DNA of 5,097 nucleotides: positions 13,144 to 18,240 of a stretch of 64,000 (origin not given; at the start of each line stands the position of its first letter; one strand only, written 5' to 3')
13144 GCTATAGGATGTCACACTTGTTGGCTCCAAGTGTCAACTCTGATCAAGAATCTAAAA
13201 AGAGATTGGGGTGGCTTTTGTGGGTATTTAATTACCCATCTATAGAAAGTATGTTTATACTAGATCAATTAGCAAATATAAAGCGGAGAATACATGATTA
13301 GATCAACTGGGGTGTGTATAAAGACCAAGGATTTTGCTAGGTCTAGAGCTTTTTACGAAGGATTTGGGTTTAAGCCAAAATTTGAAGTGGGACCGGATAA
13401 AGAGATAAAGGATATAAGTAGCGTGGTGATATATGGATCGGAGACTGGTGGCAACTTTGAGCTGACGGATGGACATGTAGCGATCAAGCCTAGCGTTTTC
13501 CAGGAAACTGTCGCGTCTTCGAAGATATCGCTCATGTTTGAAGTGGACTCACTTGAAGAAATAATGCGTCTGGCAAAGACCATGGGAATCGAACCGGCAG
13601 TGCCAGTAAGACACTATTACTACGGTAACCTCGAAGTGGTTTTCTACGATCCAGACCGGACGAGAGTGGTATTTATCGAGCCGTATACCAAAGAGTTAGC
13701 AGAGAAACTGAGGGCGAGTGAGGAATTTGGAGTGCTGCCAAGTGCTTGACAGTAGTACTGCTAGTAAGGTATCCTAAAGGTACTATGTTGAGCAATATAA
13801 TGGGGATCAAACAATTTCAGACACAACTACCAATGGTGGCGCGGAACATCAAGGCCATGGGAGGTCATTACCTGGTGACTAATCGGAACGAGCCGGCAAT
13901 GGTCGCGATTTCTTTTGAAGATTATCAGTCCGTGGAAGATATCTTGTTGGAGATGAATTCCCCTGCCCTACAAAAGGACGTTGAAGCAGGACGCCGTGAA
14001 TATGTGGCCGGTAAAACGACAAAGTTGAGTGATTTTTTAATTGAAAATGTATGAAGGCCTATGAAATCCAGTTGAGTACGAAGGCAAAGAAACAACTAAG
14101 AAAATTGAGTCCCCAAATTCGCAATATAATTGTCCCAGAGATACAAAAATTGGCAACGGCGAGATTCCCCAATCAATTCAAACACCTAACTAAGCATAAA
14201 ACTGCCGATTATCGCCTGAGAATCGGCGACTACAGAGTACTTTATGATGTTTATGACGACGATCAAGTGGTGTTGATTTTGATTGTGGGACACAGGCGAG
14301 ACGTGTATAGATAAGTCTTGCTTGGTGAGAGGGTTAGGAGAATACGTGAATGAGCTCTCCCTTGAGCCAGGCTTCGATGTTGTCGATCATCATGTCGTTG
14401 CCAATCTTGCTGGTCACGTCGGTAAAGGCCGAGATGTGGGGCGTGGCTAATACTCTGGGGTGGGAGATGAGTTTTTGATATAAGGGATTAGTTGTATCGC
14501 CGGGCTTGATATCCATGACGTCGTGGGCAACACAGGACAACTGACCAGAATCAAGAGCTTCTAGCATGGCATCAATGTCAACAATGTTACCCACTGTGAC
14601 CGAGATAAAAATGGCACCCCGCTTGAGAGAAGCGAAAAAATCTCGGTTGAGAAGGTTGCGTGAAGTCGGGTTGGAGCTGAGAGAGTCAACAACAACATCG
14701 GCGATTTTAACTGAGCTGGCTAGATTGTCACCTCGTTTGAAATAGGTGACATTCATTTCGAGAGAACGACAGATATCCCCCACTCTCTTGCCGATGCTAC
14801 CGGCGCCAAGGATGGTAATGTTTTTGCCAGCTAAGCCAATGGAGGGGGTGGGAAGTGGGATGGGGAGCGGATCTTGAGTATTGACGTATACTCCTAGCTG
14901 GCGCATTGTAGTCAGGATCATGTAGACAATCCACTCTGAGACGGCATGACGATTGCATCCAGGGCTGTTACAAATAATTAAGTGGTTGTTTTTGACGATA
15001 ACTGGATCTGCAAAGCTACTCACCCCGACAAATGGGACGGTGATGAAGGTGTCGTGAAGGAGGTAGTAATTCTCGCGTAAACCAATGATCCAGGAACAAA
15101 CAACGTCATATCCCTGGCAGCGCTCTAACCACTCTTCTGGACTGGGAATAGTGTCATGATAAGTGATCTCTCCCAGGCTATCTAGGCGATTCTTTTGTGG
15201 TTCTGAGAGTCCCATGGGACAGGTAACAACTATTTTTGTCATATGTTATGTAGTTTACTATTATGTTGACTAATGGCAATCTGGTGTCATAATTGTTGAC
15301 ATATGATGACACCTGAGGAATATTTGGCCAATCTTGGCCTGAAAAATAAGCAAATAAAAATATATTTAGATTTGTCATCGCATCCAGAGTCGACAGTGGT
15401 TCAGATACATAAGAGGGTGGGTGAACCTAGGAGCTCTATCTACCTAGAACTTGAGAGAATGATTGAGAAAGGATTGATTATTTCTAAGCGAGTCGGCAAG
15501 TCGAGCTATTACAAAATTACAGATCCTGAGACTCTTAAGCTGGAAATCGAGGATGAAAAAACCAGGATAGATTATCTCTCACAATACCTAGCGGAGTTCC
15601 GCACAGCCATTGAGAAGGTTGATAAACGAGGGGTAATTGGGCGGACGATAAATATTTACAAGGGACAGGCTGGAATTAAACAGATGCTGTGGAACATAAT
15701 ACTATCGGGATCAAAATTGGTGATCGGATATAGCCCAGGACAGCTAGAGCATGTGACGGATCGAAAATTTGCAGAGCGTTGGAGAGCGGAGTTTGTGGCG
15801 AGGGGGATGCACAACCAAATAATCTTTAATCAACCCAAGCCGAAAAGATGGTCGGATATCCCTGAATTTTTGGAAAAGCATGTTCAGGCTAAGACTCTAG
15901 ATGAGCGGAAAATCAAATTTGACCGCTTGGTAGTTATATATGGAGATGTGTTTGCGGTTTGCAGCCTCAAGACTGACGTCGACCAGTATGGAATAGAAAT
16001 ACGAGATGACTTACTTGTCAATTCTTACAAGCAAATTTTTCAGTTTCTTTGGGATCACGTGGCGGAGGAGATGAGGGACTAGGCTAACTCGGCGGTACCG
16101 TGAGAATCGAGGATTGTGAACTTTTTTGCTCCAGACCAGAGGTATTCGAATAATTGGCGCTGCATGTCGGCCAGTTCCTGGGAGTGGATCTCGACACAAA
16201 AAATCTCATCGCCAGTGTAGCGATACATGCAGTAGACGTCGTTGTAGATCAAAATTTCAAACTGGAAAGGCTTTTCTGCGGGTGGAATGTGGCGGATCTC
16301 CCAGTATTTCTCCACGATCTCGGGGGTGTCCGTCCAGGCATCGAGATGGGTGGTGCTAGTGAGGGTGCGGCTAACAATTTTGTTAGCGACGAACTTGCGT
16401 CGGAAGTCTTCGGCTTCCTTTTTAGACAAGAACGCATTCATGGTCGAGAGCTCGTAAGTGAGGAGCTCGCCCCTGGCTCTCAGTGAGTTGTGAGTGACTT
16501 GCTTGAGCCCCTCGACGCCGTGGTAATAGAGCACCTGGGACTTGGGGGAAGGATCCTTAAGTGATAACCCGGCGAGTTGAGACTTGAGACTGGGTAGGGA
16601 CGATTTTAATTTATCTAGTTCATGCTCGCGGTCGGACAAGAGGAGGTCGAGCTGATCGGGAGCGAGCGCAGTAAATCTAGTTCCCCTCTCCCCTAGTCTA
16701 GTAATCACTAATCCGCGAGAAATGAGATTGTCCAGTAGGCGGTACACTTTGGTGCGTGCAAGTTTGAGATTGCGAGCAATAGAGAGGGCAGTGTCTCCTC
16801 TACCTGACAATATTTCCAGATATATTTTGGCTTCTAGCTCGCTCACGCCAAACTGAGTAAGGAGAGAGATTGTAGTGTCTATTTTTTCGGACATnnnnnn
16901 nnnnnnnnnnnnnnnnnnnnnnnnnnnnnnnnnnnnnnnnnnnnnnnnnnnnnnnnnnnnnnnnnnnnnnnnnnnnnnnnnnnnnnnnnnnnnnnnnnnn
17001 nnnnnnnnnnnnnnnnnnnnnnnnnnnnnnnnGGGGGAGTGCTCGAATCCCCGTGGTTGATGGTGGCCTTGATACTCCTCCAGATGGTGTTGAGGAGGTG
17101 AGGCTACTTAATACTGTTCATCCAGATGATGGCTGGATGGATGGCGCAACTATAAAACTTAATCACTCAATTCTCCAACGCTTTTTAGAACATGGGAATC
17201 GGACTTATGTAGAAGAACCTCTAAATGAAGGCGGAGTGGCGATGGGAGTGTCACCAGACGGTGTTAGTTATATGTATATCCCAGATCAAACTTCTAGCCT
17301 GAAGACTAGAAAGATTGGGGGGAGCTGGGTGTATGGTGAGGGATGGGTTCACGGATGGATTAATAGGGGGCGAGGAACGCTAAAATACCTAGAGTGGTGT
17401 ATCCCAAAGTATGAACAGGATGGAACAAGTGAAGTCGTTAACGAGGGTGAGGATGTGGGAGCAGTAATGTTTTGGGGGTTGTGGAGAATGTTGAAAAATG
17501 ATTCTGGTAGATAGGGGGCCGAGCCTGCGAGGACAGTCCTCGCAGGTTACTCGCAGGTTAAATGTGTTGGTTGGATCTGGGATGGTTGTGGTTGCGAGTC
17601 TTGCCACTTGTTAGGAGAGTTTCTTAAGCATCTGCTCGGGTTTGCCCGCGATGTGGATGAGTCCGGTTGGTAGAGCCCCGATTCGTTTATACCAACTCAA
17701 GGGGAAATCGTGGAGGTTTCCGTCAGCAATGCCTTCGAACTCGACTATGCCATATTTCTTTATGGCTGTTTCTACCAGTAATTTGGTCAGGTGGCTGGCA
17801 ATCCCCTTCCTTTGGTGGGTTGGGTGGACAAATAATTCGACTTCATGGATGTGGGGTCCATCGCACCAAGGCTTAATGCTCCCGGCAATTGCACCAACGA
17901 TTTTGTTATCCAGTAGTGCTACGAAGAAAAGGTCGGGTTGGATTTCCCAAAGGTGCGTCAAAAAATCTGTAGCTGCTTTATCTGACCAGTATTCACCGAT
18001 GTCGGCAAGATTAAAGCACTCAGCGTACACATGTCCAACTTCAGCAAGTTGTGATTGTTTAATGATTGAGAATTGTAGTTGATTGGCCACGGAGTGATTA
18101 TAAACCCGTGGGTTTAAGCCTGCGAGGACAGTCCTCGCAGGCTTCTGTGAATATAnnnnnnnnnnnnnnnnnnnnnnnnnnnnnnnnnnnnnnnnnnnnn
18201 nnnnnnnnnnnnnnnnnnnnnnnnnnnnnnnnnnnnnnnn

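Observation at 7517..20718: Five paralogous TrmB-like wHTH regulators, plus a domain-only copy, within 13 kb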

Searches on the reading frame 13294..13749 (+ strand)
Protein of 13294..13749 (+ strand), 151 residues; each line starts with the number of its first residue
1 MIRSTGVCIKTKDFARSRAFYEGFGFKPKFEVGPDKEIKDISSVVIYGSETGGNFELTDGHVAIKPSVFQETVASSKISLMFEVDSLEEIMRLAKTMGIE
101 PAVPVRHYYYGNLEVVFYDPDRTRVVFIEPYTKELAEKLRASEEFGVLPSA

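Call 41: search_protein_families(library=pfam, proteins=[window:13294-13749:+], max_evalue=0.01)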
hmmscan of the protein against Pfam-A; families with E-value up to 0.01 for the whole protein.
window:13294-13749:+ (151 aa): 3 families
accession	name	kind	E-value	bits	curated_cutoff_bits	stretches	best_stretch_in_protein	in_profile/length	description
PF00903.31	Glyoxalase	-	2e-09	38.3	20.6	1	9-127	7-121/121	Glyoxalase/Bleomycin resistance protein/Dioxygenase superfamily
PF12681.13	Glyoxalase_2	-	2.5e-05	24.6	30.1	1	9-125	6-111/118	Glyoxalase-like domain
PF22677.2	Ble-like_N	-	0.00021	21.4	24.5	1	3-27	1-26/41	Bleomycin resistance protein-like N-terminal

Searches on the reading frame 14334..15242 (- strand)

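Call 41: search_protein_families(library=pfam, proteins=[window:14334-15242:-], max_evalue=0.01)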
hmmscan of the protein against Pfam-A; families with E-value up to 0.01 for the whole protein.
window:14334-15242:- (302 aa): 2 families
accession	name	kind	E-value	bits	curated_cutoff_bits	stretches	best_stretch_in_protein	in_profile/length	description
PF02826.25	2-Hacid_dh_C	-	1.7e-27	96.4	25.1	1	129-271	26-178/178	D-isomer specific 2-hydroxyacid dehydrogenase, NAD binding domain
PF00389.36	2-Hacid_dh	-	0.0027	17.8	24.6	0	14-296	9-127/134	D-isomer specific 2-hydroxyacid dehydrogenase, catalytic domain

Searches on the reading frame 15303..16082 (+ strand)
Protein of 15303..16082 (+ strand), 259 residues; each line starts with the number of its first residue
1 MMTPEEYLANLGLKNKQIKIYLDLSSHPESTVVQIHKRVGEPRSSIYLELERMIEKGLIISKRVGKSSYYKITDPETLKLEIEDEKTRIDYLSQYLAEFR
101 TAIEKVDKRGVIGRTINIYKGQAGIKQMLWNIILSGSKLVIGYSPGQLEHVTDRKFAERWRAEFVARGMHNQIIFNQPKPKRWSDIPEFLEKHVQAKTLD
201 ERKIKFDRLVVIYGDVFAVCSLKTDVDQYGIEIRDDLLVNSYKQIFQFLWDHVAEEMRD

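Call 3: search_protein_families(library=pfam, proteins=[window:15303-16082:+], max_evalue=1)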
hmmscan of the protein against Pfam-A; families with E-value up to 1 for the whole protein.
window:15303-16082:+ (259 aa): 5 families
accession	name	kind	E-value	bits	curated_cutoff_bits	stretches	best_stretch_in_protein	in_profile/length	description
PF01978.25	TrmB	-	4.2e-12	46.2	25.6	1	8-76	1-68/68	Sugar-specific transcriptional regulator TrmB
PF07848.18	PaaX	-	0.00037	21.1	24.8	1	31-74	25-68/70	PaaX-like protein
PF03965.22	Penicillinase_R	-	0.038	14.8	22.6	1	25-71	13-63/115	Penicillinase repressor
PF05584.17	Sulfolobus_pRN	-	0.039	14.4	20.8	1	19-62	9-51/72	Sulfolobus plasmid regulatory protein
PF09339.16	HTH_IclR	-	0.12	12.6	22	1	24-59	12-48/52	IclR helix-turn-helix domain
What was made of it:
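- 15303..16082 (+): Paralog B. It is divergent from a D-2-hydroxyacid dehydrogenase gene (14334-15242, minus strand). PF01978 at 46.2 bits (call 3).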

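Call 4: search_protein_families(library=ncbifam, proteins=[window:15303-16082:+], max_evalue=1)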
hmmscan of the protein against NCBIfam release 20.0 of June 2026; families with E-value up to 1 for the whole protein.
window:15303-16082:+ (259 aa): 4 families
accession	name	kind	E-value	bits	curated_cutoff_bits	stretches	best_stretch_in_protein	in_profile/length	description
NF033788.1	HTH_metalloreg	subfamily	5.1e-06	26.2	55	1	16-78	12-74/77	metalloregulator ArsR/SmtB family transcription factor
NF053606.1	Sta1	subfamily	0.0014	18.7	80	1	12-83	17-94/100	Sta1 family transcriptional regulator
TIGR02277.1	PaaX_trns_reg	equivalog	0.025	14.1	264.55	1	33-75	24-66/279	phenylacetic acid degradation operon negative regulatory protein PaaX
NF052532.1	TransRegPagRBaca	equivalog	0.039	14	170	1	17-77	29-88/99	transcriptional repressor PagR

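Call 79: search_protein_families(library=padloc, proteins=[window:15303-16082:+], max_evalue=0.01)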
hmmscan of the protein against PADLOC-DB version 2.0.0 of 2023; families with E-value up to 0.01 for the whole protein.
window:15303-16082:+ (259 aa): 5 families
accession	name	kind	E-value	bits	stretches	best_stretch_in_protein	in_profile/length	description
PDLC01438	Csa3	-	0.00022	19.4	1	18-98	151-219/305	"CAS-I,CAS-II,CAS-III,CAS-IV,CAS-V,CAS-VI; associated_signaling"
PDLC01720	Csa3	-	0.0005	18.6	1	24-110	34-113/118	Csa3_1_CAS-I-II-III-IV-V-VI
PDLC01863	CARF3--CARF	-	0.00077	17.3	1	11-76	115-177/182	-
PDLC01044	Csa3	-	0.00095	17.1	1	12-73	133-187/194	Type I-A associated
PDLC01858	CARF3--CARF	-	0.0014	16.6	1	8-63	137-191/204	-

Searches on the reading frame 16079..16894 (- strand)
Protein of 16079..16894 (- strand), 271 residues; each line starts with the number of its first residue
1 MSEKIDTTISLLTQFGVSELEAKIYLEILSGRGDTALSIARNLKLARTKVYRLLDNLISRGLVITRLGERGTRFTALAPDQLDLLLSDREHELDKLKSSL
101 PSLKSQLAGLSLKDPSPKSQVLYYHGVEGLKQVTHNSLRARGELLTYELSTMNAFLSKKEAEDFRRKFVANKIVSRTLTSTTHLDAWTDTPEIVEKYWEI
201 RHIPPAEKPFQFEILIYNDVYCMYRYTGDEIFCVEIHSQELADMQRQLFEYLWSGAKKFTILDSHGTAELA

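Call 3: search_protein_families(library=pfam, proteins=[window:16079-16894:-], max_evalue=1)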
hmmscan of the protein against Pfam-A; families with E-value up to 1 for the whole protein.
window:16079-16894:- (271 aa): 4 families
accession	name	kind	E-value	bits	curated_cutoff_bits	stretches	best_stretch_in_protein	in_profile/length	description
PF01978.25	TrmB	-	4.8e-12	46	25.6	1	12-79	1-67/68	Sugar-specific transcriptional regulator TrmB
PF09339.16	HTH_IclR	-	0.00069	19.8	22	1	36-63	21-48/52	IclR helix-turn-helix domain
PF13730.12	HTH_36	-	0.038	14.2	25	1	38-63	30-55/55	Helix-turn-helix domain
PF12840.13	HTH_20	-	0.18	12.3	27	1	23-64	8-49/51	Helix-turn-helix domain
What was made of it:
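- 16079..16894 (-): Paralog C. It is convergent with B, overlapping by 4 bp. A conserved promoter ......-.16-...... (16903-16930) lies 8 nt upstream of the ATG. A TGTCC-N8-AGACA sequence (16876-16893) overlaps the start codon; its role as an operator is uncertain. PF01978 at 46.0 bits (call 3).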

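Call 4: search_protein_families(library=ncbifam, proteins=[window:16079-16894:-], max_evalue=1)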
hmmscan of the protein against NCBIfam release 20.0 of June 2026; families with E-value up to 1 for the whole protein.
window:16079-16894:- (271 aa): 8 families
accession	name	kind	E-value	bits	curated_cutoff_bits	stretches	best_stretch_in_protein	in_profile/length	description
NF053606.1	Sta1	subfamily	2.2e-05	24.5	80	1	13-64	14-65/100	Sta1 family transcriptional regulator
NF040939.2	trans_reg_lrs14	equivalog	9e-05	22.5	90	1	9-64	11-67/103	Lrs14 family HTH-type transcriptional regulator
NF007339.0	PRK09834.1-1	equivalog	0.0039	16.5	299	1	33-77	38-82/271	DNA-binding transcriptional regulator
NF047392.1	TransRegTrmBHalo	equivalog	0.0051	15.9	500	1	10-96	11-93/349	HTH-type sugar sensing transcriptional regulator TrmB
TIGR01884.1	cas_HTH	subfamily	0.016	14.6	60.2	1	14-73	137-195/202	CRISPR-associated CARF protein Csa3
NF047406.1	TransRegPerRTherm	equivalog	0.036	14.3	200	1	47-107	42-102/130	manganese-dependent transcriptional regulator PerR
NF008846.0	PRK11886.1-1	equivalog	0.051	12.9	353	1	36-88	20-67/312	bifunctional biotin--[acetyl-CoA-carboxylase] ligase/biotin operon repressor BirA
NF047390.1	TransRegTrmBL1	equivalog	0.055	12.4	650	1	7-101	5-99/341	HTH-type sugar sensing transcriptional regulator TrmBL1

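Call 79: search_protein_families(library=padloc, proteins=[window:16079-16894:-], max_evalue=0.01)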
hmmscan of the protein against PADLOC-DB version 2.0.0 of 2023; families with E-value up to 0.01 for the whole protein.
window:16079-16894:- (271 aa): 5 families
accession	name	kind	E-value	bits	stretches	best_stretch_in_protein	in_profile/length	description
PDLC01863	CARF3--CARF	-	6.8e-05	20.7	1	15-63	115-162/182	-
PDLC01438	Csa3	-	0.00089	17.4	1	15-125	145-223/305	"CAS-I,CAS-II,CAS-III,CAS-IV,CAS-V,CAS-VI; associated_signaling"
PDLC01858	CARF3--CARF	-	0.0012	16.8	1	14-65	139-189/204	-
PDLC01268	CasR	-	0.0026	15.8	1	4-67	112-169/179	"CAS-I,CAS-II,CAS-III,CAS-IV,CAS-V,CAS-VI; associated_signaling"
PDLC01857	CARF3--CARF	-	0.0042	14.7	1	17-75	129-184/201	-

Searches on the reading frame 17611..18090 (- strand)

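Call 41: search_protein_families(library=pfam, proteins=[window:17611-18090:-], max_evalue=0.01)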
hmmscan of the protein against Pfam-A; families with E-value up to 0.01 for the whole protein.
window:17611-18090:- (159 aa): 4 families
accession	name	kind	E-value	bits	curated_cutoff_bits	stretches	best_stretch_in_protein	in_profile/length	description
PF00583.31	Acetyltransf_1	-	3.7e-15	56.7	20.7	1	27-118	13-98/116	Acetyltransferase (GNAT) family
PF13508.13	Acetyltransf_7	-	1.6e-10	41.6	27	1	53-138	3-81/84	Acetyltransferase (GNAT) domain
PF13673.13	Acetyltransf_10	-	4.4e-06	27.1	23.6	1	52-112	30-83/128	Acetyltransferase (GNAT) domain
PF13880.12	Acetyltransf_13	-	0.0081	16.4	22.8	0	86-113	10-37/69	ESCO1/2 acetyl-transferase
